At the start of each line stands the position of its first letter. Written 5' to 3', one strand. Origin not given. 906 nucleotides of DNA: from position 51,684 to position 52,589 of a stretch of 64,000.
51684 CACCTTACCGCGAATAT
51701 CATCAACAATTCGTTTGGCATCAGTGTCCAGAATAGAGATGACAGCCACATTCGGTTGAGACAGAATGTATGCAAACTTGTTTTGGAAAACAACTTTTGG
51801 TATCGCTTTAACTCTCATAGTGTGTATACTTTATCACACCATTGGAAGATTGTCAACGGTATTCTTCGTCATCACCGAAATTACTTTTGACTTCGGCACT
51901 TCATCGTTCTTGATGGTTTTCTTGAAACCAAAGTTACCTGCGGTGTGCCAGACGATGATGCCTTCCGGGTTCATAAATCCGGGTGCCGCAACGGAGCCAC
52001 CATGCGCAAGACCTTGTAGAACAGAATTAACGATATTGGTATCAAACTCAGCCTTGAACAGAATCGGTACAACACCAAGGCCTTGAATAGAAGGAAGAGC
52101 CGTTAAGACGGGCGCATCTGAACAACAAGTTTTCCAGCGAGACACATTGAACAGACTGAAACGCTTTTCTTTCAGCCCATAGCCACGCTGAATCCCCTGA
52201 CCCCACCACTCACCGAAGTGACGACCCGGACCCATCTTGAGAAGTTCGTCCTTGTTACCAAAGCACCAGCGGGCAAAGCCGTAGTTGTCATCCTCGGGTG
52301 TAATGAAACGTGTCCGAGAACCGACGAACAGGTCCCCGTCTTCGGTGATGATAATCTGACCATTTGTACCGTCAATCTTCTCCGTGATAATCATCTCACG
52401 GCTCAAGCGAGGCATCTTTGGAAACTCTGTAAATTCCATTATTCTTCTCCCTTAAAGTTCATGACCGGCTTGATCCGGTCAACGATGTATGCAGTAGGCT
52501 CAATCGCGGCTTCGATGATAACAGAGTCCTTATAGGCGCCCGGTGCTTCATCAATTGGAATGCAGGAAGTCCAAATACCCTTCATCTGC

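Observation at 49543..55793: RNA-repair / translation-rescue cluster placed directly upstream of the tRNA array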

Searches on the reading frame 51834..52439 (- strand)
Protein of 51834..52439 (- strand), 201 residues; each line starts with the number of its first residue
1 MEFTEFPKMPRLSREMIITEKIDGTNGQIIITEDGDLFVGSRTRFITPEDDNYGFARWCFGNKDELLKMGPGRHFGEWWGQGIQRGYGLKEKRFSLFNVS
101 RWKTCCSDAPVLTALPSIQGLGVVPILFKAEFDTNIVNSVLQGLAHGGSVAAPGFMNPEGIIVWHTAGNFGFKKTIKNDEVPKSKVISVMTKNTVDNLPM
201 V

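Call 3: search_protein_families(library=pfam, proteins=[window:51834-52439:-], max_evalue=0.01)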
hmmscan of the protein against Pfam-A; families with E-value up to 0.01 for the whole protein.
window:51834-52439:- (201 aa): 1 family
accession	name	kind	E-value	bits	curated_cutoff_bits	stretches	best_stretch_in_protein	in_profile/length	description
PF09414.15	RNA_ligase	-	2.8e-10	41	27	1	15-177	2-169/171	RNA ligase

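Call 4: search_protein_families(library=phrogs, proteins=[window:51834-52439:-], max_evalue=0.001)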
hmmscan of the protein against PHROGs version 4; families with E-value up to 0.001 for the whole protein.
window:51834-52439:- (201 aa): 1 family
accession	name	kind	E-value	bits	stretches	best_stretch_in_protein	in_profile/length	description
phrog_548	-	DNA, RNA and nucleotide metabolism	1.6e-33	117.3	1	6-170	6-217/341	RNA ligase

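Call 13: search_protein_families(library=ncbifam, proteins=[window:51834-52439:-], max_evalue=0.01)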
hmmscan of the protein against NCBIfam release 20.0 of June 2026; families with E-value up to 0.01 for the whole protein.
window:51834-52439:- (201 aa): 1 family
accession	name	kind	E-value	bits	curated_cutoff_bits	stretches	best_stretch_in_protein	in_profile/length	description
TIGR02307.1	RNA_lig_RNL2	equivalog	0.0075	15.8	197.15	0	13-55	24-67/326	RNA ligase, Rnl2 family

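Call 20: find_homologous_proteins(query=window:51834-52439:-, max_evalue=0.001)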
Query window:51834-52439:- (201 aa): 8000 proteins with E <= 0.001 among 8000 candidates; the best 120 are listed.
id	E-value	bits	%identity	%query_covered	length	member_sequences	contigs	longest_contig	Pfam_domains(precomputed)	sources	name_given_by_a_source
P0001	1.5e-135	467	100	100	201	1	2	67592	PF09414.16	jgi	jgi:hypothetical protein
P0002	9.0e-97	340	82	93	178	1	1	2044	PF09414.16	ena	-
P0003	1.7e-78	280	68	91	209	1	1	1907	PF09414.16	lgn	-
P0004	1.8e-76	274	65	92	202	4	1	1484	PF09414.16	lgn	-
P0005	1.8e-76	274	65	93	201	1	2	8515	PF09414.16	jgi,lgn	-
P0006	2.8e-76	273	62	95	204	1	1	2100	PF09414.16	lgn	-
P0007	3.1e-75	270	64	92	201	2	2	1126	PF09414.16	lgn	-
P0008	3.2e-75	270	66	93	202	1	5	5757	PF09414.16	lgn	-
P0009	4.6e-75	269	63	93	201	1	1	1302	PF09414.16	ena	-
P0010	5.4e-75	269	64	93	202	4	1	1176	PF09414.16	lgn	-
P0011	6.4e-75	269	63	93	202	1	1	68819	PF09414.16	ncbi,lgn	-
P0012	6.5e-75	269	66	92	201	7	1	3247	PF09414.16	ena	-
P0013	9.1e-75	268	61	93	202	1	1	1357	PF09414.16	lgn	-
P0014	1.2e-74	268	63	93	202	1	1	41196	PF09414.16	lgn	-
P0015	1.4e-74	268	65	93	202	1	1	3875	PF09414.16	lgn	-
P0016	1.7e-74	267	63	92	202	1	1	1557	PF09414.16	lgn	-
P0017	2.3e-74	267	63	93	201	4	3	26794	PF09414.16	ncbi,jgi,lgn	jgi:hypothetical protein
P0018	2.8e-74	267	63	92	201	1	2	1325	PF09414.16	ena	-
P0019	4.1e-74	266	62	98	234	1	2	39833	PF09414.16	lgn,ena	-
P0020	4.7e-74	266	66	95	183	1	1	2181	PF09414.16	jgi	jgi:hypothetical protein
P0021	4.7e-74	266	62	92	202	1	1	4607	PF09414.16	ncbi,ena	-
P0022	7.1e-74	265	62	93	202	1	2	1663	PF09414.16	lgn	-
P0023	1.0e-73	265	65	93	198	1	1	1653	PF09414.16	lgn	-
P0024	1.4e-73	264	61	91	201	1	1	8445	PF09414.16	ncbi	-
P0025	2.0e-73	264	64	92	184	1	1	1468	PF09414.16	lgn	-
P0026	3.2e-73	263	64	91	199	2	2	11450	PF09414.16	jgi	jgi:hypothetical protein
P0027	3.4e-73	263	62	93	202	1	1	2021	PF09414.16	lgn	-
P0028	3.7e-73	263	65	93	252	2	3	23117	PF09414.16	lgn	-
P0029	4.4e-73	263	64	92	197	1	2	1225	PF09414.16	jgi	jgi:hypothetical protein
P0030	4.6e-73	263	62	93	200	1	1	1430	PF09414.16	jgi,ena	-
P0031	4.6e-73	263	66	92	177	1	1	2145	PF09414.16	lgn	-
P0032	5.1e-73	263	62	92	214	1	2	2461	PF09414.16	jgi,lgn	jgi:hypothetical protein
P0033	5.5e-73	262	64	93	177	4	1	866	PF09414.16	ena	-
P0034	5.8e-73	262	63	92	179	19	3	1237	PF09414.16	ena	-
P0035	7.7e-73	262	63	93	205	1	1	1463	PF09414.16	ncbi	-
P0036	8.0e-73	262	63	91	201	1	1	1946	PF09414.16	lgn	-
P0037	8.1e-73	262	63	92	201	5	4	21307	PF09414.16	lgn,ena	-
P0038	1.2e-72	261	63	92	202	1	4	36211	PF09414.16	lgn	-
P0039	1.3e-72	261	63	91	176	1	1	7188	PF09414.16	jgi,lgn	-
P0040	1.3e-72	261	64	93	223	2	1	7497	PF09414.16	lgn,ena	-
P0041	1.5e-72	261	66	92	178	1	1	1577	PF09414.16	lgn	-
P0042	2.1e-72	261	63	93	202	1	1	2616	PF09414.16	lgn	-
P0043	2.4e-72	260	63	92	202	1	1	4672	PF09414.16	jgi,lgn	jgi:hypothetical protein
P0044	2.4e-72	260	64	91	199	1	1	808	PF09414.16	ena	-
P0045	2.6e-72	260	66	92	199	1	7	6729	PF09414.16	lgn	-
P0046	2.7e-72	260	65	91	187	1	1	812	PF09414.16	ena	-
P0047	3.2e-72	260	62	91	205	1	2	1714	PF09414.16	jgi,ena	jgi:hypothetical protein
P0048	3.5e-72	260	61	93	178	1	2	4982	PF09414.16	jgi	jgi:hypothetical protein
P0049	3.7e-72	260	63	93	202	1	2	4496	PF09414.16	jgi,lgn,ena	-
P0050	3.7e-72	260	62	92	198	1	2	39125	PF09414.16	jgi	jgi:hypothetical protein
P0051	3.8e-72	260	63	92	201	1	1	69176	PF09414.16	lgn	-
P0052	3.8e-72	260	62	91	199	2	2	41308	PF09414.16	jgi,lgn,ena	jgi:hypothetical protein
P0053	4.0e-72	260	63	93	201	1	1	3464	PF09414.16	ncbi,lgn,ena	-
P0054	4.4e-72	260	68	91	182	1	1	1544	PF09414.16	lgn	-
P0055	5.2e-72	259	61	92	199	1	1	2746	PF09414.16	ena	-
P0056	5.5e-72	259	62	93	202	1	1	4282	PF09414.16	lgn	-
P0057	6.3e-72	259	63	91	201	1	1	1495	PF09414.16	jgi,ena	jgi:hypothetical protein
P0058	6.5e-72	259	62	92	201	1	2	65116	PF09414.16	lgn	-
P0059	6.9e-72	259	60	92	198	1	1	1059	PF09414.16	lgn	-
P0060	7.5e-72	259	62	92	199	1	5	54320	PF09414.16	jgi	jgi:hypothetical protein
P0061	8.2e-72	259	62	92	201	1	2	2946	PF09414.16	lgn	-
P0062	8.6e-72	259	62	93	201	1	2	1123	PF09414.16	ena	-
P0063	1.1e-71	258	59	93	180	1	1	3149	PF09414.16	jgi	jgi:hypothetical protein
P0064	1.3e-71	258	63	91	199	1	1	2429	PF09414.16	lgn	-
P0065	1.3e-71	258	61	92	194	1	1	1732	PF09414.16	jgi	jgi:hypothetical protein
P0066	1.3e-71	258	61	91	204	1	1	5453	PF09414.16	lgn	-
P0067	1.3e-71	258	64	92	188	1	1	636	PF09414.16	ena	-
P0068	1.4e-71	258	63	92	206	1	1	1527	PF09414.16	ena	-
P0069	1.4e-71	258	63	92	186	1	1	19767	PF09414.16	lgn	-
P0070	1.6e-71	258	61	93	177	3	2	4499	PF09414.16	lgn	-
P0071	1.6e-71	258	61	96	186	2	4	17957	PF09414.16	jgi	-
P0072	1.7e-71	258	65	91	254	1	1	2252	PF09414.16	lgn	-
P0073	1.8e-71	258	62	92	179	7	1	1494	PF09414.16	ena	-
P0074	1.8e-71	258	61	93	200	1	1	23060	PF09414.16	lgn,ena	-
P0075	1.9e-71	257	63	92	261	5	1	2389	PF09414.16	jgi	jgi:hypothetical protein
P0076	2.0e-71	257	63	92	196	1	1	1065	PF09414.16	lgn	-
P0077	2.3e-71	257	62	91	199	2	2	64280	PF09414.16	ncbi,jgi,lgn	jgi:hypothetical protein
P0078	2.5e-71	257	62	92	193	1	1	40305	PF09414.16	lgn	-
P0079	2.7e-71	257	61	93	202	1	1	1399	PF09414.16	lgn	-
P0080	2.8e-71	257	64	92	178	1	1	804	PF09414.16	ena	-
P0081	2.9e-71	257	62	92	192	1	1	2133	PF09414.16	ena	-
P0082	3.0e-71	257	60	92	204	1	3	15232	PF09414.16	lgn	-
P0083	3.3e-71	257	63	93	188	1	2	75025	PF09414.16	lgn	-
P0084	3.5e-71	257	63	91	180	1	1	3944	PF09414.16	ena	-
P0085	4.0e-71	256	60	93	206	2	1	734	PF09414.16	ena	-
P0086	4.2e-71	256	63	92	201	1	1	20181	PF09414.16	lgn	-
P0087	4.2e-71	256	62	92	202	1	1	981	PF09414.16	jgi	jgi:hypothetical protein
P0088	4.4e-71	256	63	91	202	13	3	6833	PF09414.16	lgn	-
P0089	4.8e-71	256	62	92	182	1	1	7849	PF09414.16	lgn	-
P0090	4.9e-71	256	62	93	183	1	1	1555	PF09414.16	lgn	-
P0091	5.1e-71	256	64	92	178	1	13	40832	PF09414.16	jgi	jgi:hypothetical protein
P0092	5.4e-71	256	62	94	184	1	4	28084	PF09414.16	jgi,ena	jgi:hypothetical protein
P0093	5.7e-71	256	62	91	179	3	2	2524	PF09414.16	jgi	jgi:hypothetical protein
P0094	5.9e-71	256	60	91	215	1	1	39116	PF09414.16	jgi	-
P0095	6.0e-71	256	62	91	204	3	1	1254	PF09414.16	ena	-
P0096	6.4e-71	256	63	93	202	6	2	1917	PF09414.16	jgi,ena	-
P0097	6.4e-71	256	64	97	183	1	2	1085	PF09414.16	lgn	-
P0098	7.1e-71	256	60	91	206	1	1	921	PF09414.16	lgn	-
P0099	7.1e-71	256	63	93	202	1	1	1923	PF09414.16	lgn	-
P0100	7.3e-71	256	64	92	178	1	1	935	PF09414.16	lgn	-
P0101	7.5e-71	255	61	93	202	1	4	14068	PF09414.16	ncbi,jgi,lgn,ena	-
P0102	7.7e-71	255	61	92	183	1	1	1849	PF09414.16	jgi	jgi:hypothetical protein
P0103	8.4e-71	255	63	92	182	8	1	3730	PF09414.16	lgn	-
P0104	1.2e-70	255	62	93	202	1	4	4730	PF09414.16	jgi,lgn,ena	-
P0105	1.2e-70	255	61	92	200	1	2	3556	PF09414.16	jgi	-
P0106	1.2e-70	255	60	92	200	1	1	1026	PF09414.16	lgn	-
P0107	1.3e-70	255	62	92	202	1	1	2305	PF09414.16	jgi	jgi:hypothetical protein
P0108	1.4e-70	255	64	91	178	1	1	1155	PF09414.16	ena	-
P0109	1.4e-70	255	63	93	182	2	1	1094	PF09414.16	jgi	jgi:hypothetical protein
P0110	1.5e-70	255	61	91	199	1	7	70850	PF09414.16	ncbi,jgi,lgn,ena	jgi:hypothetical protein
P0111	1.5e-70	255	62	91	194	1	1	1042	PF09414.16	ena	-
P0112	1.5e-70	254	64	91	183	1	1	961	PF09414.16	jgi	jgi:hypothetical protein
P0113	1.6e-70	254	62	93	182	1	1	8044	PF09414.16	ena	-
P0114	1.6e-70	254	62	92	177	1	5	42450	PF09414.16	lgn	-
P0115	1.7e-70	254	64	92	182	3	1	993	PF09414.16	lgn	-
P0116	1.7e-70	254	60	92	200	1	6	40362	PF09414.16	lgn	-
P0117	1.9e-70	254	63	92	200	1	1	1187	PF09414.16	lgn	-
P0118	2.0e-70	254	60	93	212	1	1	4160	PF09414.16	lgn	-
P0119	2.3e-70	254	61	92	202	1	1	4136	PF09414.16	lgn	-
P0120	2.3e-70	254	63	92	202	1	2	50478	PF09414.16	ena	-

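Call 21: find_encoding_contigs(protein=P0110, flank=8000, max_places=4)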
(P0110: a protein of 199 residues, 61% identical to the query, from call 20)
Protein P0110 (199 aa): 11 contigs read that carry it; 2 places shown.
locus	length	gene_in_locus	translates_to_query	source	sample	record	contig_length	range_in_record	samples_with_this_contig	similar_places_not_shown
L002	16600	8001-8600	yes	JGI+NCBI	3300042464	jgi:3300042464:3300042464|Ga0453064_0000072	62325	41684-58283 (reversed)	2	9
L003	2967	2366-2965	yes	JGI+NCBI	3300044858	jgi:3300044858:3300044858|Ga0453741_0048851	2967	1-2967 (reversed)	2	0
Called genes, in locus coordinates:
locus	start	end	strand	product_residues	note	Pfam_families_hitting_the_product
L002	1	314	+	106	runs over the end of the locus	-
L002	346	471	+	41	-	-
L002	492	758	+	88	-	-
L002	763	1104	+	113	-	-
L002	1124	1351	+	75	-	-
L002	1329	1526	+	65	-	-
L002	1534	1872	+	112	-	-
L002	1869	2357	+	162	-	-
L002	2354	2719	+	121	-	-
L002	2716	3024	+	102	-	-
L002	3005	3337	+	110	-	-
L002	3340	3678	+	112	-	PF19197:DUF5872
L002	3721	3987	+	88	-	-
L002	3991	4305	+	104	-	-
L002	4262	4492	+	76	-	-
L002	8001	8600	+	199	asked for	PF09414:RNA_ligase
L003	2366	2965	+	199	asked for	PF09414:RNA_ligase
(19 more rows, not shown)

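Call 22: find_encoding_contigs(protein=P0011, flank=8000, max_places=3)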
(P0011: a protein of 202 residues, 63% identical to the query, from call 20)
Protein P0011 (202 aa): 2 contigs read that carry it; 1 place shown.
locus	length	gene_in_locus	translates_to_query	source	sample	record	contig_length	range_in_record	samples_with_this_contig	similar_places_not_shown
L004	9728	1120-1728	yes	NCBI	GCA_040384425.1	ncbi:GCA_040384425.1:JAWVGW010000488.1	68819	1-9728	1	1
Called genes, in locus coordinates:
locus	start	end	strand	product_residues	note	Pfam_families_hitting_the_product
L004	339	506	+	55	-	-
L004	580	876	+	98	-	-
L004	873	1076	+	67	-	-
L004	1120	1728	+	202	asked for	PF09414:RNA_ligase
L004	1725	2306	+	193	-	-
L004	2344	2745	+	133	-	-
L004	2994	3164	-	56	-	-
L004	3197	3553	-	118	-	PF02026:RyR (weak)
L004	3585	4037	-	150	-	-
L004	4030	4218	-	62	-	-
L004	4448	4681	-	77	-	-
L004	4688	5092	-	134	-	-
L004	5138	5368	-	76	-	-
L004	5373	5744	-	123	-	-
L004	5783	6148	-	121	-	-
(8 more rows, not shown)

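Call 23: search_dna_similar(query=window:51834-52439:-, collection=phages, mode=protein, max_rows=40, rows=spread)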
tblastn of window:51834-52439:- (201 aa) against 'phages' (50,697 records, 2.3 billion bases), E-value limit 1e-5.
Records with a match: 90; places in all: 90; records where one place covers at least 80% of the query: 82.
Best place of each record, by identity: <60% 90.
By first word of the organism name: Mycobacterium 37; Caulobacter 9; Streptomyces 9; Vibrio 8; Rhizobium 5; Rhodococcus 5; Arthrobacter 4; Microbacterium 3; Bertelyvirus 2; Providencia 2; and 6 more.
By host as written in the record: Mycobacterium smegmatis mc2 155 29; Caulobacter vibrioides CB15 11; Mycobacterium smegmatis mc#155 8; Vibrio splendidus 6; Rhodococcus erythropolis RIA 643 4; Arthrobacter globiformis NRRL B-2979 SEA 4; Streptomyces mirabilis NRRL B-2400 3; - 3; and 18 more.
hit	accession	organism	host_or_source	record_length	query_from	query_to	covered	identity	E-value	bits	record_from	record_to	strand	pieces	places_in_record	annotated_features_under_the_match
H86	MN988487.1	Rhizobium phage RHph_Y1_10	Rhizobium etli Y1_10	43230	1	188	94%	52.1%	5e-62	213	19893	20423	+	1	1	RNA ligase 2 protein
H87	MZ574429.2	Caulobacter phage C1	Caulobacter vibrioides CB15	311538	3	184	91%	53.1%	3e-57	199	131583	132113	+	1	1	hypothetical protein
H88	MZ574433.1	Caulobacter phage RB23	Caulobacter vibrioides CB15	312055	3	184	91%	53.1%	3e-57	199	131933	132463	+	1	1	hypothetical protein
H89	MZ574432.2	Caulobacter phage BL47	Caulobacter vibrioides CB15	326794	3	184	91%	53.1%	3e-57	199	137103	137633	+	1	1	hypothetical protein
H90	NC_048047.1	Caulobacter phage CcrBL9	Caulobacter vibrioides CB15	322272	3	184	91%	52.6%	2e-58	202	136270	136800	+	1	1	RNA ligase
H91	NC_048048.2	Caulobacter phage CcrSC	Caulobacter vibrioides CB15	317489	3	184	91%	51.6%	7e-57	198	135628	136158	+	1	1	RNA ligase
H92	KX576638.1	Mycobacterium phage Gruunaga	Mycobacterium smegmatis mc2 155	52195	1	186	93%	47.9%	1e-46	169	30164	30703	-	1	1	RNA ligase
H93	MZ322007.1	Mycobacterium Phage Cookiedough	Mycobacterium smegmatis mc2 155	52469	1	186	93%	47.9%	3e-46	168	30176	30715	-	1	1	48: RNA ligase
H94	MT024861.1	Mycobacterium phage Pmask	Mycobacterium smegmatis mc2 155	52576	1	186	93%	47.9%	3e-46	168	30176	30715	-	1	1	48: RNA ligase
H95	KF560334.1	Mycobacterium phage Zaka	Mycobacterium smegmatis mc2 155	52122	1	186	93%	47.9%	3e-46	168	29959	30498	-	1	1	48: RNA ligase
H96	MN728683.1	Mycobacterium phage Yokurt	Mycobacterium smegmatis mc2 155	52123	1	186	93%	47.9%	3e-46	168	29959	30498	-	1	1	48: RNA ligase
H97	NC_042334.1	Mycobacterium phage Jeffabunny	Mycobacterium smegmatis mc2 155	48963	1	186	93%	47.9%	3e-46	167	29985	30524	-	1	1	48: RNA ligase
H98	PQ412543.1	Mycobacterium phage Lilbunny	Mycobacterium smegmatis mc2 155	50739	1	186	93%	47.9%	3e-46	167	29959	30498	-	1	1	47: RNA ligase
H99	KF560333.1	Mycobacterium phage Artemis2UCLA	Mycobacterium smegmatis mc2 155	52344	1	186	93%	47.9%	5e-46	167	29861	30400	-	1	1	48: RNA ligase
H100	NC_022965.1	Mycobacterium phage CloudWang3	Mycobacterium smegmatis mc2 155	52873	1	186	93%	47.9%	5e-46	167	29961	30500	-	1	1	48: RNA ligase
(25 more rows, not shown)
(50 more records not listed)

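Call 24: get_annotated_region(hit=H90, flank=6000)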
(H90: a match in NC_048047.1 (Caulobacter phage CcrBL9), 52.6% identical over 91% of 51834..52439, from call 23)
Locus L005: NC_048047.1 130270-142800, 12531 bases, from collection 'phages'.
description: Caulobacter phage CcrBL9, complete genome.
organism: Caulobacter phage CcrBL9 (NCBI taxid 2283270)
taxonomy: Viruses; Duplodnaviria; Heunggongvirae; Uroviricota; Caudoviricetes; Dolichocephalovirinae; Bertelyvirus; Bertelyvirus BL9
host: Caulobacter vibrioides CB15; source: -; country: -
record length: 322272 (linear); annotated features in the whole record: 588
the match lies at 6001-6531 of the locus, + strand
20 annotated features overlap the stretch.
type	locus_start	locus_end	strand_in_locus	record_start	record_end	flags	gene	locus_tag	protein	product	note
CDS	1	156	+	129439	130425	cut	-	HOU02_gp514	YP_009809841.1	DNA methyltransferase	-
CDS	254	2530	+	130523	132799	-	-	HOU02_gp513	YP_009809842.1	DNA polymerase I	T7-like phage DNA polymerase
CDS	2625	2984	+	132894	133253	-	-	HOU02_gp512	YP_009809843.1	hypothetical protein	-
CDS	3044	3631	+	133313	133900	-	-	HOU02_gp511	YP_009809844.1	DNA polymerase III alpha subunit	-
CDS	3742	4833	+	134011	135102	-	-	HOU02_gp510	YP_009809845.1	hypothetical protein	-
CDS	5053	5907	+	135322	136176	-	-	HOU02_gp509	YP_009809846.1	nucleotidyltransferase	-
CDS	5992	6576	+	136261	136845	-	-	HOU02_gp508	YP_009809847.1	RNA ligase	-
CDS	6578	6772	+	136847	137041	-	-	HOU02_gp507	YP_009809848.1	hypothetical protein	-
CDS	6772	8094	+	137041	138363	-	-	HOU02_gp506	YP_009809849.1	Dda-like helicase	RecD-like DNA helicase Atu2026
CDS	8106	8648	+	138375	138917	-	-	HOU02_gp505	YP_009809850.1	putative dNMP kinase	-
CDS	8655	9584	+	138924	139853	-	-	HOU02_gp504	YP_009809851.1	putative thymidylate synthase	-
CDS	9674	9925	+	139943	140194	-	-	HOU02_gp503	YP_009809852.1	hypothetical protein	-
CDS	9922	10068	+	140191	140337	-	-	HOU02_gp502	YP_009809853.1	hypothetical protein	-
CDS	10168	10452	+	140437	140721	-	-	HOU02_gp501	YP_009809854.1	hypothetical protein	-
CDS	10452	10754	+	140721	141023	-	-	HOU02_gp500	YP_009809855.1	hypothetical protein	-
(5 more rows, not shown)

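Call 25: get_annotated_region(hit=H86, flank=5000)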
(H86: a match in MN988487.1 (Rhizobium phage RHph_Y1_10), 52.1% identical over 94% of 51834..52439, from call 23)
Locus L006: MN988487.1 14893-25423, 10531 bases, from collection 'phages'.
description: Rhizobium phage RHph_Y1_10, complete genome.
organism: Rhizobium phage RHph_Y1_10 (NCBI taxid 2509570)
taxonomy: Viruses; Duplodnaviria; Heunggongvirae; Uroviricota; Caudoviricetes
host: Rhizobium etli Y1_10; source: agricultural lands; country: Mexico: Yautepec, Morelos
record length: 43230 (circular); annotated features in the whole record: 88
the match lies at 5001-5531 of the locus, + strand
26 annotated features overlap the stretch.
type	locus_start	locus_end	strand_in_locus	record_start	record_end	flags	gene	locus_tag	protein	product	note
CDS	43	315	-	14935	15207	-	-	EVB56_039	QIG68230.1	hypothetical protein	-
CDS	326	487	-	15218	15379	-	-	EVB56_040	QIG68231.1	hypothetical protein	-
CDS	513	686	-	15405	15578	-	-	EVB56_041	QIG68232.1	hypothetical protein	-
CDS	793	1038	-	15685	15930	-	-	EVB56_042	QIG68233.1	hypothetical protein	-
CDS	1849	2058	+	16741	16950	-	-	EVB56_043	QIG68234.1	hypothetical protein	-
CDS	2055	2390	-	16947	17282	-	-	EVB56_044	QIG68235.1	HTH-type transcriptional regulator protein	GO_function: GO:0003677 - DNA binding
CDS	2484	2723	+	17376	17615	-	-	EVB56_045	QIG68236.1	putative transcriptional regulator protein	GO_function: GO:0003677 - DNA binding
CDS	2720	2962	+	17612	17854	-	-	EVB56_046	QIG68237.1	DUF551 domain-containing protein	-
CDS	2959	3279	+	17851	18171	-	-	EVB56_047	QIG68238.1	hypothetical protein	-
CDS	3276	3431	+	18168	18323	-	-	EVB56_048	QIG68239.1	hypothetical protein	-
CDS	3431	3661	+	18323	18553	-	-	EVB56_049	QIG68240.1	hypothetical protein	-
CDS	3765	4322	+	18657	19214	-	-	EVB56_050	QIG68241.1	HNH endonuclease protein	GO_function: GO:0003677 - DNA binding; GO_process: GO:0006355 - regulation of transcription, DNA-dependent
CDS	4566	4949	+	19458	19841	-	-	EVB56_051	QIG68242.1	hypothetical protein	-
CDS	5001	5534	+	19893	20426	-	-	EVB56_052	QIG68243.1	RNA ligase 2 protein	-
CDS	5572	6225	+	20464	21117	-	-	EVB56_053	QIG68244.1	putative DNA methylase protein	-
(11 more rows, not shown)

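Call 26: get_annotated_region(hit=H97, flank=4000)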
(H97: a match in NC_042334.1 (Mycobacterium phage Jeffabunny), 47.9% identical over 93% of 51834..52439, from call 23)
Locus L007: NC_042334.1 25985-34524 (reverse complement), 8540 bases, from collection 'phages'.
description: Mycobacterium virus Jeffabunny, complete genome.
organism: Mycobacterium phage Jeffabunny (NCBI taxid 2923004)
taxonomy: Viruses; Duplodnaviria; Heunggongvirae; Uroviricota; Caudoviricetes; Gladiatorvirus; Gladiatorvirus jeffabunny
host: Mycobacterium smegmatis mc2 155; source: -; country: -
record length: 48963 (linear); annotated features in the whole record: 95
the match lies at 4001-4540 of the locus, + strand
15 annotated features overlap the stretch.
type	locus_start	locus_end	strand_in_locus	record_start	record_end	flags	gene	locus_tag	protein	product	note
CDS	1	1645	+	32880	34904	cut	54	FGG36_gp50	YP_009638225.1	ribonucleotide reductase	gp54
CDS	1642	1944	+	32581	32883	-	53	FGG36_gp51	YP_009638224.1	endonuclease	gp53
CDS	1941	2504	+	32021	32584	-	52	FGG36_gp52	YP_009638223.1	ribonucleoside reductase class II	gp52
CDS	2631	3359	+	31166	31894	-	51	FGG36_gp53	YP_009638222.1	thymidylate synthase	gp51; ThyX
CDS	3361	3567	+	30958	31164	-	50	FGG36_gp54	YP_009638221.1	hypothetical protein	gp50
CDS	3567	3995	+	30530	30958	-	49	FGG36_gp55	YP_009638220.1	HTH DNA binding protein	gp49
CDS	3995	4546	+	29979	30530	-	48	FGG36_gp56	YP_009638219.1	RNA ligase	gp48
CDS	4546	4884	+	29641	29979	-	47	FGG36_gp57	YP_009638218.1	hypothetical protein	gp47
CDS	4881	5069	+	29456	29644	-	46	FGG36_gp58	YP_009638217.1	hypothetical protein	gp46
CDS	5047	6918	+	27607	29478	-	45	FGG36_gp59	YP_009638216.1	hypothetical protein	gp45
CDS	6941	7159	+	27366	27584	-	44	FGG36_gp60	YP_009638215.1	hypothetical protein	gp44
CDS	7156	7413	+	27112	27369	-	43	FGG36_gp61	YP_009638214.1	hypothetical protein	gp43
CDS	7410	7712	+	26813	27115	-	42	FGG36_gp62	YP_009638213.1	hypothetical protein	gp42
CDS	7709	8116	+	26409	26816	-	41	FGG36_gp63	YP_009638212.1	hypothetical protein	gp41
CDS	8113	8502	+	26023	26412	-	40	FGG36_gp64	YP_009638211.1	dCMP deaminase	gp40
